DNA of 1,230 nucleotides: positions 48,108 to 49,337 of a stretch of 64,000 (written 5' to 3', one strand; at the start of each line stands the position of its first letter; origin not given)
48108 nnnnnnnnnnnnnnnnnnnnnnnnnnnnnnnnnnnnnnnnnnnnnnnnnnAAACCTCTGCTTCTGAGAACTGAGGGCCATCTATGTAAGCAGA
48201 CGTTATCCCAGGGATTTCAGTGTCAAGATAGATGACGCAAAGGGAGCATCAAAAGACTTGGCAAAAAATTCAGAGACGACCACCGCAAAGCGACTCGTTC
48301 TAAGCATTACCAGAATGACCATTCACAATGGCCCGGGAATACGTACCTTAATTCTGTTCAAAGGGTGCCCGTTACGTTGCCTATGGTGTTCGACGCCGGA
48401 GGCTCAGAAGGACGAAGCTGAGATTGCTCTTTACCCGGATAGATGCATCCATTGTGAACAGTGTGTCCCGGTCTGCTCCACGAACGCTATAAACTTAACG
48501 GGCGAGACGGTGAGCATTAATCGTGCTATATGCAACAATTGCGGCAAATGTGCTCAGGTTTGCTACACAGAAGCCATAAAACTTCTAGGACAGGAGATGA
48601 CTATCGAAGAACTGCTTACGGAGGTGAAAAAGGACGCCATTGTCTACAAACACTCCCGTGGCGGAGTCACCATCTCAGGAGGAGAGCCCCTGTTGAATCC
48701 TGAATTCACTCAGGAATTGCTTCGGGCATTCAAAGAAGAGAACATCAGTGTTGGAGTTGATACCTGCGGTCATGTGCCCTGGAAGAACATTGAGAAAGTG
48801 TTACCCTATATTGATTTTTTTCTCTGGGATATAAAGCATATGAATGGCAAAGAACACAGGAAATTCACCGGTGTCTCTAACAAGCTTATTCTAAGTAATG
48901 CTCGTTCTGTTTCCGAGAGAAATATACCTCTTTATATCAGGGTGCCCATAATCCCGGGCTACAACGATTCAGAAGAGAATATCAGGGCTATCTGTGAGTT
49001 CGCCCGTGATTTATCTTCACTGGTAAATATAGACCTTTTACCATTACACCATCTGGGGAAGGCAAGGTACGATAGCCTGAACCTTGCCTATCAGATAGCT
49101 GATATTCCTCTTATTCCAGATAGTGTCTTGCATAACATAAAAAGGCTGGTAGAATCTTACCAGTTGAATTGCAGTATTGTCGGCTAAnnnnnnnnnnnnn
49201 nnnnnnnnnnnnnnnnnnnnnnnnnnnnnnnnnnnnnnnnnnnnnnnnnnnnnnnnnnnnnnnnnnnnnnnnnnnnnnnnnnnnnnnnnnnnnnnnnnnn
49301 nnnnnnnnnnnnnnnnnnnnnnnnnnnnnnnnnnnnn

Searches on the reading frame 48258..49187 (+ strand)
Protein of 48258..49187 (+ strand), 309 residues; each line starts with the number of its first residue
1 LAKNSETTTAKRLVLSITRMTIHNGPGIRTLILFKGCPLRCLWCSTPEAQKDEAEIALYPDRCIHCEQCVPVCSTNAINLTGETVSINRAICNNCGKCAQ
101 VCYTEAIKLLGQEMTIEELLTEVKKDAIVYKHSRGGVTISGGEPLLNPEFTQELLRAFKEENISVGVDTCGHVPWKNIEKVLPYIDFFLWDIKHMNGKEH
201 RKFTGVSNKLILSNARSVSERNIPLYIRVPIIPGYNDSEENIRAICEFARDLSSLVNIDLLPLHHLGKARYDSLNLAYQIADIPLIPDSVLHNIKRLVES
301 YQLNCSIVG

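Call 3: search_protein_families(library=pfam, proteins=[window:48258-49187:+], max_evalue=0.01)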
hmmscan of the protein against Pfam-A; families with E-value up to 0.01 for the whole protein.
window:48258-49187:+ (309 aa): 12 families
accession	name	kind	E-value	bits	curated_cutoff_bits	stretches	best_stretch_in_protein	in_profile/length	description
PF04055.27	Radical_SAM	-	1.9e-18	67.7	29.5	1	32-242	2-162/166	Radical SAM superfamily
PF13353.11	Fer4_12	-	1.2e-11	45.5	22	1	24-209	2-134/137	4Fe-4S single cluster domain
PF00037.32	Fer4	-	7.9e-11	41.7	21.1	2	59-78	4-23/24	4Fe-4S binding domain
PF12837.12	Fer4_6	-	1.1e-08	35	25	2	85-107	2-24/24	4Fe-4S binding domain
PF12838.12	Fer4_7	-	4.5e-08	33.9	27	1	62-106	1-52/52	4Fe-4S dicluster domain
PF13484.11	Fer4_16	-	1.7e-06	29.2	30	1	62-81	1-20/66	4Fe-4S double cluster binding domain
PF12797.12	Fer4_2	-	5.3e-05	23.4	24.5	1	58-74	5-21/22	4Fe-4S binding domain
PF14697.11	Fer4_21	-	5.4e-05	23.7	35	1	60-108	5-58/59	4Fe-4S dicluster domain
PF13237.11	Fer4_10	-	0.00013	22.3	25.5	1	60-102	6-52/53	4Fe-4S dicluster domain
PF13187.11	Fer4_9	-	0.00065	20.1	27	1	62-107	1-52/52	4Fe-4S dicluster domain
PF12800.12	Fer4_4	-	0.0015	19.2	24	1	60-75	1-16/17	4Fe-4S binding domain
PF25160.1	LdpA_Fe-S-bd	-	0.0075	16.5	27.6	1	66-108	5-44/49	LdpA Fe-S cluster-binding domain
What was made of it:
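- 48258..49187 (+): Radical SAM activating enzyme (SRE-AE): CX3CX2C at 48366-48389, two ferredoxin-type clusters at 48444-48476 and 48531-48563, GGEPLL at 48678-48695. Pfam Radical_SAM and Fer4 (call 3).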

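Call 25: search_protein_families(library=ncbifam, proteins=[window:48258-49187:+], max_evalue=0.001)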
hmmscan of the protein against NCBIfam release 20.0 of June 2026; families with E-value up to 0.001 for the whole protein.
window:48258-49187:+ (309 aa): 64 families (the best 25 are shown)
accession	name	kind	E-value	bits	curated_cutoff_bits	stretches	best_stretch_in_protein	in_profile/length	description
TIGR02494.1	PFLE_PFLC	subfamily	9.6e-102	340.2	174.35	1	15-301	2-292/293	glycyl-radical enzyme activating protein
NF043069.1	T4HPD_activ_SAM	equivalog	9.3e-100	333.8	425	1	12-307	2-297/299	trans-4-hydroxy-L-proline dehydratase activase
NF048010.1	SfplDhtActHpsHDes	equivalog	3.9e-93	311.5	430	1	11-297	5-297/298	(2S)-3-sulfopropanediol dehydratase activating enzyme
NF033719.1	ind_deCO2_activ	equivalog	1.5e-90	303.5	425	1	14-307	3-302/302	indoleacetate decarboxylase activase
TIGR04395.1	cutC_activ_rSAM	equivalog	8.5e-87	291.3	360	1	11-308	4-307/309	choline TMA-lyase-activating enzyme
NF048008.1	SfplDhtActHpfHKleb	equivalog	2.1e-84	283.4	500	1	14-299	2-294/308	(2S)-3-sulfopropanediol dehydratase activating enzyme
NF033717.2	HPDL_rSAM_activ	equivalog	1.9e-73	247.4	420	1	11-306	3-304/311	4-hydroxyphenylacetate decarboxylase activase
TIGR04003.1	rSAM_BssD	equivalog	1.2e-72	244.8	496.45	1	13-281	2-279/314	[benzylsuccinate synthase]-activating enzyme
TIGR02493.1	PFLA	equivalog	1.9e-58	197.6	231.75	2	105-300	36-234/235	pyruvate formate-lyase-activating protein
NF007483.0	PRK10076.1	equivalog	6.2e-55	186.4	326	2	91-305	75-288/292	[formate-C-acetyltransferase]-activating enzyme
TIGR04041.1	activase_YjjW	hypoth_equivalog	5.3e-50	170.4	250.2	1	14-268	4-243/276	YjjW family glycine radical enzyme activase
NF008356.0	PRK11145.1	equivalog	4.3e-47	160.4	375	2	111-304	48-243/246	pyruvate formate lyase 1-activating protein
TIGR02495.1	NrdG2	equivalog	2.3e-16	59.7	131.15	1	100-247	31-178/193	anaerobic ribonucleoside-triphosphate reductase activating protein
TIGR03963.1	rSAM_QueE_Clost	equivalog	2.1e-10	40.7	260.1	1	90-201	27-131/219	putative 7-carboxy-7-deazaguanine synthase QueE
TIGR02491.1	NrdG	equivalog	2.7e-09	37.1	126.1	1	76-211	9-150/154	anaerobic ribonucleoside-triphosphate reductase activating protein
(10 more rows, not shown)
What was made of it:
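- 48258..49187 (+): TIGR02494 340 bits against a 174 cutoff (call 25).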
